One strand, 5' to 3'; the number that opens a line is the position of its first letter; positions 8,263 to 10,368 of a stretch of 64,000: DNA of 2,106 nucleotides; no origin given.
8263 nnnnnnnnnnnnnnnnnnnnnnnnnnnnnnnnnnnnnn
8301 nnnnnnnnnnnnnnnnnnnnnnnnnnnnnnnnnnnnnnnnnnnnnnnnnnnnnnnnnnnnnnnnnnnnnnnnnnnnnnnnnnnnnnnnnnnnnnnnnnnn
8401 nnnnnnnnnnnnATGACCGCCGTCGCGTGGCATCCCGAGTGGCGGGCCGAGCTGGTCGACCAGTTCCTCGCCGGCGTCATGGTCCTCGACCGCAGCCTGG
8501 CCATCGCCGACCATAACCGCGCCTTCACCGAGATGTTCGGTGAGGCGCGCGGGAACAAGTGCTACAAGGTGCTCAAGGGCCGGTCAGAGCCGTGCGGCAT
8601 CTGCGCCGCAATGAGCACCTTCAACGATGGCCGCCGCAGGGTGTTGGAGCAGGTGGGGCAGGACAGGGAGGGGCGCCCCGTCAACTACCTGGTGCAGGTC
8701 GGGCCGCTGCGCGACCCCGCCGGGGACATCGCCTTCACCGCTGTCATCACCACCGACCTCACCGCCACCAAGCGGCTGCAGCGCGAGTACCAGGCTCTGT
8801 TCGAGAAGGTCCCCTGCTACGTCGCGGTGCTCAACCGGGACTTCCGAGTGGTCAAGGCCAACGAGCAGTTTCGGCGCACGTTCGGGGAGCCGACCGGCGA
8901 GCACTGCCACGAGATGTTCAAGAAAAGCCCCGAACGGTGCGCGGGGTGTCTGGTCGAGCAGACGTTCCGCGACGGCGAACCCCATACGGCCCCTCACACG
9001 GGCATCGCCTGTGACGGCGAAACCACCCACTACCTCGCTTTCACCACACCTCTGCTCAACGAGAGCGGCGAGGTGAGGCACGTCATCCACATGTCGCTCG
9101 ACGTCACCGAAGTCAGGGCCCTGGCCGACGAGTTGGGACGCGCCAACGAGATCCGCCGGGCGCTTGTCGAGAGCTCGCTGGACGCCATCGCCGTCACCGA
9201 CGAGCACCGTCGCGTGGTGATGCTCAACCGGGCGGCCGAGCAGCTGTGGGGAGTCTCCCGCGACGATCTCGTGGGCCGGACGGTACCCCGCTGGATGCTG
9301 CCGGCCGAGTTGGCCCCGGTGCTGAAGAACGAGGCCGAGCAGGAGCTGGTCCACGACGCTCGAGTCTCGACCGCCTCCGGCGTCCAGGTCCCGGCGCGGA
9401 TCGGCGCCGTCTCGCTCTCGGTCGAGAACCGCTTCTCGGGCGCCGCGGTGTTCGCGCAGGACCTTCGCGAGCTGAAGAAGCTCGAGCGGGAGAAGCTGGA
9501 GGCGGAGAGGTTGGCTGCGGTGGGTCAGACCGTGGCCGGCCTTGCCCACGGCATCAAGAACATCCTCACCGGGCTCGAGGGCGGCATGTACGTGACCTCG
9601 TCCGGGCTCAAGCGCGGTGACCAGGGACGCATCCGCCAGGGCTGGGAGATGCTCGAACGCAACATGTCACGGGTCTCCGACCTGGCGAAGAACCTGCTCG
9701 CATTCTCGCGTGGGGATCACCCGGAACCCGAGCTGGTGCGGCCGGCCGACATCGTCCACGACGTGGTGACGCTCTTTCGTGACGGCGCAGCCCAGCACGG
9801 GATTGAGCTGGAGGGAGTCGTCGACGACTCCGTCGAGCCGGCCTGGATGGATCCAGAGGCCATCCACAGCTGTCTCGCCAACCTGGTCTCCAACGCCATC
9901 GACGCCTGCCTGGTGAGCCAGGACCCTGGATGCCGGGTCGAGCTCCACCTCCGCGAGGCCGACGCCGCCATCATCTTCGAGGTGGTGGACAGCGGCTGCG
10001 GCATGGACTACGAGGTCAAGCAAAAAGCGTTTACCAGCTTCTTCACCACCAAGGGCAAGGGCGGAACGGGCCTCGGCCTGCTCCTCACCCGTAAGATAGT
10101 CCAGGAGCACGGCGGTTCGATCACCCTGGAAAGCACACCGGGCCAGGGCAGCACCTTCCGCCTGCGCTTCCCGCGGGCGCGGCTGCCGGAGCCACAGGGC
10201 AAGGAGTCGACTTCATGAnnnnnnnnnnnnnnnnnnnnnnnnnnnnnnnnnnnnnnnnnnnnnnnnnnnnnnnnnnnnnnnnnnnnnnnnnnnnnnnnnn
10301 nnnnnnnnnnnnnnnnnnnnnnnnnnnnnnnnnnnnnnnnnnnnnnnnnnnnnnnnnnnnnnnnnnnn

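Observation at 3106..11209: Respiratory-type complex and a four-protein phosphorelay set are translationally coupled in one sigma54 operon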

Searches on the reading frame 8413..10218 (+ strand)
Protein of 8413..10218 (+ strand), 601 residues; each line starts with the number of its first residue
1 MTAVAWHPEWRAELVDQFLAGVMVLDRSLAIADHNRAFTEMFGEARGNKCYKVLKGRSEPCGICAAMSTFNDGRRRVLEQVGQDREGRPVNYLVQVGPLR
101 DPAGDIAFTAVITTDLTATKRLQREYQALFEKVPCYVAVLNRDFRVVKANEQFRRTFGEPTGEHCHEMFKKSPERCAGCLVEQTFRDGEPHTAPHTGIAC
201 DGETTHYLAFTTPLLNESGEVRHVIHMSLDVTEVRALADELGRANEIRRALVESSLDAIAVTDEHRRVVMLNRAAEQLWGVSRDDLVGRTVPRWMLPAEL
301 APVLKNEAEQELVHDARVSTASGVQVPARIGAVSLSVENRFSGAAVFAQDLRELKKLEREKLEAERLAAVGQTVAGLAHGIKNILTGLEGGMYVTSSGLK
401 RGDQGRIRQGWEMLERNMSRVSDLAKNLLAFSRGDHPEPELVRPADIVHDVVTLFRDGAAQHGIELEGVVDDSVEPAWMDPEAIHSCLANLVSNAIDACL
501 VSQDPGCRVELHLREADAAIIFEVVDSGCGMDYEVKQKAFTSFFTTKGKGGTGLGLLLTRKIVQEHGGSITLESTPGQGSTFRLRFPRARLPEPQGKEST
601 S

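Call 7: search_protein_families(library=pfam, proteins=[window:8413-10218:+], max_evalue=0.01)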
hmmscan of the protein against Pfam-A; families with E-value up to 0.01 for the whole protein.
window:8413-10218:+ (601 aa): 9 families
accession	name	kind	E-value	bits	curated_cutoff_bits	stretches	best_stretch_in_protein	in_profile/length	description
PF08448.16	PAS_4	-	1.6e-35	122.1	23.1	3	130-235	1-109/110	PAS fold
PF02518.31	HATPase_c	-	9.7e-26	90.8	26.4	1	480-589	2-110/111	Histidine kinase-, DNA gyrase B-, and HSP90-like ATPase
PF13426.13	PAS_9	-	2.5e-23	82.7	27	3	136-233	3-103/103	PAS domain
PF13188.13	PAS_8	-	7.1e-19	67.4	21.8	3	249-294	4-50/65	PAS domain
PF00989.32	PAS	-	9e-18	64.8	22.6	2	248-301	3-60/113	PAS fold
PF12860.13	PAS_7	-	2.2e-05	25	27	0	257-290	6-40/115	PAS fold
PF14501.12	HATPase_c_5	-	3.6e-05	24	22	1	480-574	2-90/102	GHKL domain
PF00512.31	HisKA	-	0.0015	19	26.9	1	371-436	3-65/66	His Kinase A (phospho-acceptor) domain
PF13581.12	HATPase_c_2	-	0.0017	18.8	27.4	1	483-570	31-114/127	Histidine kinase-like ATPase domain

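Call 17: search_protein_families(library=ncbifam, proteins=[window:8413-10218:+], max_evalue=0.001)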
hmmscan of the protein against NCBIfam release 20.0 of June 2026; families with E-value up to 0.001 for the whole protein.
window:8413-10218:+ (601 aa): 84 families (the best 25 are shown)
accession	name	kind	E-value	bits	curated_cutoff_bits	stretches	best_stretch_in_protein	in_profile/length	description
NF008468.0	PRK11360.1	equivalog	2.6e-67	227.6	646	1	233-589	255-609/616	two-component system sensor histidine kinase AtoS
NF046044.1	PnpS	equivalog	3.9e-40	138.1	400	1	249-587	58-390/390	two-component system histidine kinase PnpS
NF052574.1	HisKinEspCMyxo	equivalog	3.8e-37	127.9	1200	1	259-592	301-641/785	serine histidine kinase EspC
NF007688.0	PRK10364.1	equivalog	4.9e-37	127.7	479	1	352-588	222-451/460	two-component system sensor histidine kinase ZraS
NF052573.1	HisKinEspAMyxo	equivalog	1e-35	123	1400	1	216-586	228-609/755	serine histidine kinase EspA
NF046020.1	HisKinCckABruc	equivalog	9.5e-34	116.4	1000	1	343-590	453-709/868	cell cycle histidine kinase CckA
NF010411.0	PRK13837.1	equivalog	3.9e-30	104.5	647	1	343-597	423-684/828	two-component system VirA-like sensor kinase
NF041777.1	sens_FixL_Rhizob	equivalog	8.9e-30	103.8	850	1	201-589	77-482/485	sensor protein FixL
TIGR02966.1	phoR_proteo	equivalog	1.1e-29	103.5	334.2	1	250-586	10-333/333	phosphate regulon sensor histidine kinase PhoR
TIGR00229.1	sensory_box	domain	8.8e-27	93.7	22.9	1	246-360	5-125/126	PAS domain S-box protein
NF047497.1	HK_LIC_12097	equivalog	1.4e-26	93.1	500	1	350-587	130-365/367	LIC_12097 family sensor histidine kinase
NF010076.0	PRK13557.1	subfamily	7.1e-26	90.7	631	1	360-589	153-395/540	histidine kinase famiy protein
NF046026.1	HisKinCckACaul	equivalog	7.8e-26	90.4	1000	1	332-590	264-534/678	cell cycle histidine kinase CckA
TIGR02938.1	nifL_nitrog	equivalog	4e-25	88.3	242.45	1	205-586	87-492/494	nitrogen fixation negative regulator NifL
TIGR02956.1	TMAO_torS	equivalog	9.2e-25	86.9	676.5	1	442-589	537-683/967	TMAO reductase system sensor histidine kinase/response regulator TorS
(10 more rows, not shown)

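Call 44: find_related_loci(query=A2, collection=metagenome_contigs, flank=10000)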
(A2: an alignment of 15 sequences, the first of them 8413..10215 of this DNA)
Query A2 (601 aa) in metagenome_contigs; peptide patterns used: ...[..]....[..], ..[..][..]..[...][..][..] (x = any residue, [..] = any of these).
600 stretches matched a pattern (row limit reached: there are more); 472 encode a relative of the query (tblastn E <= 1e-3); the best 80 are kept; 80 distinct loci.
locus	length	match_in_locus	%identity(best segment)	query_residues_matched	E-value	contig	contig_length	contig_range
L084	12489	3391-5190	62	1-598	0e+0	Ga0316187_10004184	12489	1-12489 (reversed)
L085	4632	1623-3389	59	6-594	0e+0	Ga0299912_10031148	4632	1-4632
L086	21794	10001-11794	56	1-598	0e+0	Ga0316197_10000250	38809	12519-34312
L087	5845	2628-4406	57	11-601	0e+0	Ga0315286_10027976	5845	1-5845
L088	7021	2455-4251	52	1-598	0e+0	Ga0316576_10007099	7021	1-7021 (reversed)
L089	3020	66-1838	52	9-598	0e+0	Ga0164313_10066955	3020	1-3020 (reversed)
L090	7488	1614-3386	52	1-592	0e+0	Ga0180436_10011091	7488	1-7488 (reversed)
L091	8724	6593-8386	52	2-598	0e+0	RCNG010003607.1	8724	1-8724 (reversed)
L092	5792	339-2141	51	2-601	0e+0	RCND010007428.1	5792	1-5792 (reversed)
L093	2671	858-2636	51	1-592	0e+0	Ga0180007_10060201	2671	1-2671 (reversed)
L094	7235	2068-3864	56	1-598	0e+0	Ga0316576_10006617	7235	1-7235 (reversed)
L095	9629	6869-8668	51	1-600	0e+0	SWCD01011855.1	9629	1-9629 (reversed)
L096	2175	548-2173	50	6-548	0e+0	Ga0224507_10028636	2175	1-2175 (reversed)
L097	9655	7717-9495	44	10-600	2e-173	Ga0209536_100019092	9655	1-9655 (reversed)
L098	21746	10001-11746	47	13-594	2e-172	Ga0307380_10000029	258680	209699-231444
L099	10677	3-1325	60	42-598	4e-166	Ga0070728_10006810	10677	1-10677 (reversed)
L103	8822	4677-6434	43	9-592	2e-163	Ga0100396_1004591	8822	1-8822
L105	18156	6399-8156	43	9-592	2e-163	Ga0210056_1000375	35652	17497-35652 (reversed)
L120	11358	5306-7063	42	9-592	9e-154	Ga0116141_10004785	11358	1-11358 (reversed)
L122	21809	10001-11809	41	1-598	5e-153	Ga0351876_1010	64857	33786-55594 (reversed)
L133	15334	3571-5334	43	9-593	5e-151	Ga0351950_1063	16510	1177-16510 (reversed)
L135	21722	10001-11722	45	13-591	3e-150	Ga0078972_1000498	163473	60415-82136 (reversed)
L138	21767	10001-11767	40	13-600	3e-150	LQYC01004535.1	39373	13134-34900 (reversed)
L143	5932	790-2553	44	14-593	9e-149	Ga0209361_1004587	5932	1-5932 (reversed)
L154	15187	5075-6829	42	10-592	4e-145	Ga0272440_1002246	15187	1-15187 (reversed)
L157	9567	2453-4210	45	2-592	1e-144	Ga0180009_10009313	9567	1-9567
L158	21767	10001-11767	43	9-595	4e-144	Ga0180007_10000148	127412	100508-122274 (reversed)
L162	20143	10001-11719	44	13-591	1e-142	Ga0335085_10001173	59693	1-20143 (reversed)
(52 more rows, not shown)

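Call 48: search_protein_families(library=ncbifam, proteins=[L138:2266-3528:+, L138:3645-4298:+, L138:4326-5654:+, L138:5673-7208:+, L138:7126-8088:+, L138:8100-9341:+, L154:1362-2288:+, L154:2218-3903:+, L105:1636-2997:-, L105:2991-3638:-], max_evalue=1e-8)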
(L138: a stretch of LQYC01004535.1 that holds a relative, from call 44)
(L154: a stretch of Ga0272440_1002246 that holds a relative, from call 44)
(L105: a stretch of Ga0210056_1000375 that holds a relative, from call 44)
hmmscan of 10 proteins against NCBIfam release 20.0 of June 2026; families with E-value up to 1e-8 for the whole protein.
L138:2266-3528:+ (420 aa): 1 family
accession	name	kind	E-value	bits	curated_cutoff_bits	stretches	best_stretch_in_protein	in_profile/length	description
NF045725.1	TmcD_fam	equivalog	5.1e-164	546.1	440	1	6-417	1-412/412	electron transfer complex subunit TmcD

L138:3645-4298:+ (217 aa): 2 families
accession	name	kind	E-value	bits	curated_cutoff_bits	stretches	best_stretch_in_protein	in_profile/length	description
NF045723.1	memb_anch_TmcC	equivalog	3.3e-94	314.4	240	1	2-217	2-218/218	TmcC family electron transfer complex membrane anchor subunit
NF045716.1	sulf_resp_HmcE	equivalog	2.5e-60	203.9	275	1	3-212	1-215/226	sulfate respiration complex protein HmcE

L138:4326-5654:+ (442 aa): 4 families
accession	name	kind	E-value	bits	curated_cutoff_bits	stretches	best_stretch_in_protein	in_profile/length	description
NF045724.1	ferredox_TmcB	equivalog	1.3e-224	745.6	735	1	9-435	3-429/430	electron transfer complex ferredoxin TmcB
NF045711.1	sulf_resp_HmcF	equivalog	1.9e-118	396.2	750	1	28-441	41-456/457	sulfate respiration complex iron-sulfur protein HmcF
NF045796.1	DsrK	equivalog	6.5e-62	209.6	400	1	24-428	26-433/453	sulfate reduction electron transfer complex DsrMKJOP subunit DsrK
NF004898.0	PRK06259.1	equivalog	1e-12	47.5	385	1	306-433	364-487/488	fumarate reductase (CoM/CoB) subunit TfrB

L138:5673-7208:+ (511 aa): 4 families
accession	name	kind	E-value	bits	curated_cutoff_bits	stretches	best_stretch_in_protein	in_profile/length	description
NF045713.1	CxxCH_16_HmcA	equivalog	4.5e-135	451.3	400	1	9-496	13-541/541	sulfate respiration complex hexadecaheme cytochrome HmcA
NF045784.1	9HemeCytC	equivalog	7.8e-47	160.2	640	2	378-496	202-322/328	nine-heme cytochrome c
NF045722.1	c3_cytochr_TmcA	equivalog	5e-27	94.2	114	2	145-235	43-125/125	acidic tetraheme cytochrome c3 TmcA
NF043011.1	CytC7_Geobact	equivalog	1.2e-09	38.5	120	0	55-135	30-89/89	cytochrome c7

L138:7126-8088:+ (320 aa): 18 families
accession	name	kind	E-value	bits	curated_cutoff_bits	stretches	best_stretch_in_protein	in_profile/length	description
NF045715.1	sulf_resp_HmcB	equivalog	1e-98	330.2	420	1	36-317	2-286/307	sulfate respiration complex iron-sulfur protein HmcB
NF008134.0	PRK10882.1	equivalog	2e-67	227.6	263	1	34-317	2-316/329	hydrogenase 2 operon protein HybA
TIGR01582.1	FDH-beta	equivalog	1.3e-33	116.3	334.7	1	76-264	24-219/283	formate dehydrogenase subunit beta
NF045797.1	DsrO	equivalog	9.5e-31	107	200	1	34-228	3-201/235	sulfate reduction electron transfer complex DsrMKJOP subunit DsrO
TIGR02951.1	DMSO_dmsB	equivalog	1e-30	106.9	214.1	1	75-231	3-155/161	DMSO/selenate family reductase complex B subunit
NF011569.0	PRK14993.1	equivalog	1.3e-25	90.3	416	1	70-228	40-187/244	tetrathionate reductase subunit TtrB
TIGR03149.1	cyt_nit_nrfC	equivalog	1.5e-24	86.6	377.6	1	35-229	3-184/225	cytochrome c nitrite reductase Fe-S protein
NF041715.1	arsenate_red_ArrB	equivalog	1.3e-20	74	450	1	75-189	4-107/233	arsenate respiratory reductase iron-sulfur subunit ArrB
NF009408.0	PRK12769.1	equivalog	6.2e-20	70.9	1003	1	76-240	5-158/659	formate-dependent uric acid utilization protein AegA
NF038355.1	FDH3_beta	equivalog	1.1e-19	71.1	240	1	77-203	6-121/180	formate dehydrogenase FDH3 subunit beta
NF041782.1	mnquin_red_QrcC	equivalog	4.8e-19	69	400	1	75-196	2-127/239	menaquinone reductase iron-sulfur cluster-binding subunit QrcC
NF009451.0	PRK12809.1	equivalog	3.2e-18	65.4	1154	1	76-227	5-137/639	formate-dependent uric acid utilization protein YgfT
TIGR03478.1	DMSO_red_II_bet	subfamily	4.5e-17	62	480.7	1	134-228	125-219/321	DMSO reductase family type II enzyme, iron-sulfur subunit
NF007382.0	PRK09898.1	equivalog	2.2e-15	56.7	213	1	27-224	6-198/208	ferredoxin-like protein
NF045766.1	PhenlGlyoxDHPadI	equivalog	3e-14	52.6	700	1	74-234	5-143/443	NADH-dependent phenylglyoxylate dehydrogenase subunit beta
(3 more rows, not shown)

L138:8100-9341:+ (413 aa): 3 families
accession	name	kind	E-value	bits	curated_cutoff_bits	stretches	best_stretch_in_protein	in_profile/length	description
NF045714.1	sulf_resp_HmcC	equivalog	1.3e-119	399.8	550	1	33-408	1-374/376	sulfate respiration complex protein HmcC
NF008133.1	PRK10881.1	equivalog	3.8e-76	257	450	1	25-402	4-374/377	Ni/Fe-hydrogenase cytochrome b subunit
NF041784.1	mnquin_red_QrcD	equivalog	2.4e-17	63.3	570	1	38-395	23-394/408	menaquinone reductase integral membrane subunit QrcD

L154:1362-2288:+ (308 aa): 0 families

L154:2218-3903:+ (561 aa): 3 families
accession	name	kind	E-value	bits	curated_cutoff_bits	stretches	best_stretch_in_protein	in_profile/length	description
NF045796.1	DsrK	equivalog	1e-94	317.8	400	1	99-542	14-437/453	sulfate reduction electron transfer complex DsrMKJOP subunit DsrK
NF045724.1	ferredox_TmcB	equivalog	4.7e-58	196.8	735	1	128-535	36-419/430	electron transfer complex ferredoxin TmcB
NF045711.1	sulf_resp_HmcF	equivalog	5.3e-54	183.7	750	1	123-542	50-447/457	sulfate respiration complex iron-sulfur protein HmcF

L105:1636-2997:- (453 aa): 4 families
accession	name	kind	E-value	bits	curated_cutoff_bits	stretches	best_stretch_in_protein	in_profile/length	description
NF045724.1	ferredox_TmcB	equivalog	1.7e-223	741.9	735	1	20-446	3-429/430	electron transfer complex ferredoxin TmcB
NF045711.1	sulf_resp_HmcF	equivalog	1.9e-119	399.5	750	1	36-452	37-456/457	sulfate respiration complex iron-sulfur protein HmcF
NF045796.1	DsrK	equivalog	3.2e-59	200.7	400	1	35-434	29-429/453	sulfate reduction electron transfer complex DsrMKJOP subunit DsrK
NF004898.0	PRK06259.1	equivalog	1.3e-11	43.8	385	1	315-441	362-484/488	fumarate reductase (CoM/CoB) subunit TfrB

L105:2991-3638:- (215 aa): 2 families
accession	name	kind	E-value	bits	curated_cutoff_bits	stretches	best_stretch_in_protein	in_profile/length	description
NF045723.1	memb_anch_TmcC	equivalog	1.1e-98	329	240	1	1-215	3-218/218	TmcC family electron transfer complex membrane anchor subunit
NF045716.1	sulf_resp_HmcE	equivalog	2.6e-64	217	275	1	1-210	1-215/226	sulfate respiration complex protein HmcE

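Call 54: find_homologous_proteins(query=window:8413-10215:+, max_evalue=1e-10)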
Query window:8413-10215:+ (601 aa): 2595 proteins with E <= 1e-10 among 8000 candidates; the best 120 are listed.
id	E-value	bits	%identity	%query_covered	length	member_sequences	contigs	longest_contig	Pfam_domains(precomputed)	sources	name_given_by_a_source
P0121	0.0e+0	1366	100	100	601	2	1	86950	PF13426.14,PF13188.14,PF12860.14,PF08448.17,PF02518.32,PF00989.32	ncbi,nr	ncbi:MAG: PAS domain-containing protein [Acidobacteria bacterium]|nr:PAS domain-containing protein [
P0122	0.0e+0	1230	90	100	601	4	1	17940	PF13426.14,PF13188.14,PF12860.14,PF17765.8,PF08448.17,PF02518.32,PF00989.32,PF14501.13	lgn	-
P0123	0.0e+0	1062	77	99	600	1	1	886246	PF13426.14,PF13188.14,PF12860.14,PF08448.17,PF02518.32,PF00989.32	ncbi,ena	-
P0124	1.7e-258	877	63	100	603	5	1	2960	PF13426.14,PF13188.14,PF12860.14,PF08448.17,PF02518.32,PF00989.32,PF14501.13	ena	-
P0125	9.6e-255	865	63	100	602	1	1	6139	PF13426.14,PF13188.14,PF12860.14,PF08448.17,PF02518.32,PF00989.32,PF14501.13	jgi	jgi:PAS domain S-box-containing protein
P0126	5.7e-254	862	63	100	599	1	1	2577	PF13426.14,PF13188.14,PF12860.14,PF08448.17,PF02518.32,PF00989.32,PF14501.13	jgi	jgi:PAS domain S-box-containing protein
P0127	1.8e-253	860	63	100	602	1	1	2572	PF13426.14,PF13188.14,PF08448.17,PF02518.32,PF00989.32,PF14501.13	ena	-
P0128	5.7e-252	856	62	100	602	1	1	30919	PF13426.14,PF13188.14,PF12860.14,PF08448.17,PF02518.32,PF00989.32,PF14501.13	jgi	jgi:PAS domain S-box-containing protein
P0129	5.7e-252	856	62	100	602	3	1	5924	PF13426.14,PF13188.14,PF08448.17,PF02518.32,PF00989.32,PF14501.13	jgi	jgi:PAS domain S-box-containing protein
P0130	4.8e-250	849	63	99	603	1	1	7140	PF13426.14,PF13188.14,PF12860.14,PF17765.8,PF08448.17,PF02518.32,PF00989.32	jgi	jgi:PAS domain S-box-containing protein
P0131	9.4e-248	842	62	100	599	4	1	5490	PF13426.14,PF13188.14,PF12860.14,PF08448.17,PF02518.32,PF00989.32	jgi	jgi:histidine kinase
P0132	6.4e-247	839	62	100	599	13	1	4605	PF13426.14,PF13188.14,PF12860.14,PF08448.17,PF02518.32,PF00989.32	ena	-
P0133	2.5e-246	837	61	100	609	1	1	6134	PF13426.14,PF13188.14,PF12860.14,PF08448.17,PF02518.32,PF00989.32,PF14501.13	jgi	jgi:PAS domain S-box-containing protein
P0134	6.4e-246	836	62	100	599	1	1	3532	PF13426.14,PF13188.14,PF12860.14,PF08448.17,PF02518.32,PF00989.32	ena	-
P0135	3.1e-245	833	62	99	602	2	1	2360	PF13426.14,PF13188.14,PF12860.14,PF17765.8,PF08448.17,PF02518.32,PF00989.32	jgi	jgi:PAS domain S-box-containing protein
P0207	1.2e-216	739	57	98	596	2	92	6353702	PF13426.14,PF13188.14,PF12860.14,PF17765.8,PF08448.17,PF02518.32,PF00989.32,PF14501.13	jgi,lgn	jgi:PAS domain S-box-containing protein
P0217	4.5e-210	717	54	98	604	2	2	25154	PF13426.14,PF13188.14,PF13581.13,PF08448.17,PF02518.32,PF00989.32,PF14501.13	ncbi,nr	ncbi:MAG: PAS domain S-box protein [Candidatus Lindowbacteria bacterium]|nr:PAS domain S-box protein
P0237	1.7e-203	696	51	99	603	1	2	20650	PF13426.14,PF13188.14,PF12860.14,PF13581.13,PF08448.17,PF02518.32,PF00989.32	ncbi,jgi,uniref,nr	ncbi:MAG: PAS domain S-box protein [Candidatus Abyssobacteria bacterium SURF_5]|uniref:histidine kin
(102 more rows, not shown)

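Call 55: find_encoding_contigs(protein=P0207, flank=10000, max_places=2)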
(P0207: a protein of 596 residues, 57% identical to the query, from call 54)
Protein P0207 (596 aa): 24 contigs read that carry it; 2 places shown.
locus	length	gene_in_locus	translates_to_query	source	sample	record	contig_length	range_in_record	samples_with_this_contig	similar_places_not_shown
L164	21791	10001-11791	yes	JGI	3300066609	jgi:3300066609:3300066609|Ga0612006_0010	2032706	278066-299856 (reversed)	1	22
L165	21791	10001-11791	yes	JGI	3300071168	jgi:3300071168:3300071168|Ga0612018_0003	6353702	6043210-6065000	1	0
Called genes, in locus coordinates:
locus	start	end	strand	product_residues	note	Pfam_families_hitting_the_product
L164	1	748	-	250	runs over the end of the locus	-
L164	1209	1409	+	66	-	PF09957:VapB_antitoxin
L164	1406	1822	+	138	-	PF01850:PIN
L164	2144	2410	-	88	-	PF05016:ParE_toxin, PF06769:YoeB_toxin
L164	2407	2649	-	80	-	PF02604:PhdYeFM_antitox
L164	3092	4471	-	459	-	PF00989:PAS, PF08448:PAS_4, PF13426:PAS_9, PF00158:Sigma54_activat, PF14532:Sigma54_activ_2, PF07728:AAA_5, PF25601:AAA_lid_14, PF02954:HTH_8, +2 more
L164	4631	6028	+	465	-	PF13183:Fer4_8, PF13534:Fer4_17 (weak), PF02754:CCG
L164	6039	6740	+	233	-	-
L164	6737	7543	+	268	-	PF00037:Fer4 (faint), PF12837:Fer4_6 (faint), PF13237:Fer4_10 (faint), PF13187:Fer4_9 (weak), PF13247:Fer4_11, PF12838:Fer4_7 (weak), PF12797:Fer4_2 (weak), PF13187:Fer4_9 (weak)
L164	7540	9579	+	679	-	PF03916:NrfD, PF02085:Cytochrom_CIII, PF14522:Cytochrome_C7 (faint)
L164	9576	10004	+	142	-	PF00072:Response_reg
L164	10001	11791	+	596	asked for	PF00989:PAS (faint), PF08448:PAS_4, PF12860:PAS_7 (faint), PF13188:PAS_8 (faint), PF13426:PAS_9 (weak), PF08448:PAS_4, PF13426:PAS_9 (weak), PF02518:HATPase_c, +2 more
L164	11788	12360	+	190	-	PF00072:Response_reg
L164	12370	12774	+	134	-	PF00072:Response_reg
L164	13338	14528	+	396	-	PF03460:NIR_SIR_ferr, PF01077:NIR_SIR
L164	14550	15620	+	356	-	PF03460:NIR_SIR_ferr, PF01077:NIR_SIR, PF25160:LdpA_Fe-S-bd (weak), PF00037:Fer4 (faint), PF12838:Fer4_7 (weak)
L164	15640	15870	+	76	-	-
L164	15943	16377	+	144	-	-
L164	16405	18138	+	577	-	PF14691:Fer4_20, PF00070:Pyr_redox (faint), PF13738:Pyr_redox_3 (faint), PF01266:DAO (weak), PF07992:Pyr_redox_2, PF13450:NAD_binding_8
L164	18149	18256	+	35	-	-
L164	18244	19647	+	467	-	PF01656:CbiA, PF13500:AAA_26, PF07685:GATase_3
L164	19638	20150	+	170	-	-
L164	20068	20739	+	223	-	PF13428:TPR_14 (faint), PF13414:TPR_11 (faint), PF13424:TPR_12 (faint), PF14559:TPR_19 (weak), PF00515:TPR_1, PF07719:TPR_2, PF13181:TPR_8 (weak), PF13432:TPR_16 (weak), +3 more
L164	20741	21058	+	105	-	PF04358:DsrC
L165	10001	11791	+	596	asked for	PF00989:PAS (faint), PF08448:PAS_4, PF12860:PAS_7 (faint), PF13188:PAS_8 (faint), PF13426:PAS_9 (weak), PF08448:PAS_4, PF13426:PAS_9 (weak), PF02518:HATPase_c, +2 more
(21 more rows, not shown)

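Call 56: list_cluster_members(proteins=[P0207, P0237, P0217])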
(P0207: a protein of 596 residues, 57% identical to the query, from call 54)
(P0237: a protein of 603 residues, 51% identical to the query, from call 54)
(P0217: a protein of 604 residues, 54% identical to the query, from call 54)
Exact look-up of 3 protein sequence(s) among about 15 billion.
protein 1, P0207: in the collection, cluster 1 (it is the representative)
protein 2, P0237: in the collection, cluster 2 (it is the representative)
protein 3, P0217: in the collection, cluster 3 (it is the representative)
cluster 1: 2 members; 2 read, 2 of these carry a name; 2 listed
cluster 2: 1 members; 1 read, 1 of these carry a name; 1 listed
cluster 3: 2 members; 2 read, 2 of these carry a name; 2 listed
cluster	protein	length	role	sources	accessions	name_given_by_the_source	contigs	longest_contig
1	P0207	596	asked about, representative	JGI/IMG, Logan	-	PAS domain S-box-containing protein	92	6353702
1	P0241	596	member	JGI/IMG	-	histidine kinase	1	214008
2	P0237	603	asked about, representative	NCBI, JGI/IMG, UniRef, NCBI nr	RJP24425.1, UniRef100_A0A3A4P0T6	MAG: PAS domain S-box protein [Candidatus Abyssobacteria bacterium SURF_5] | histidine kinase n=1 Tax=Abyssobacteria bacterium (strain SURF_5) TaxID=2093360 ... | MAG: PAS domain S-box protein [Candidatus Abyssubacteria bacterium SURF_5]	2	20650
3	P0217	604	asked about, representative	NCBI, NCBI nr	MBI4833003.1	MAG: PAS domain S-box protein [Candidatus Lindowbacteria bacterium] | PAS domain S-box protein [Candidatus Lindowbacteria bacterium]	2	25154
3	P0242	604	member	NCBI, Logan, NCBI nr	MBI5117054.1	PAS domain S-box protein [Candidatus Poribacteria bacterium]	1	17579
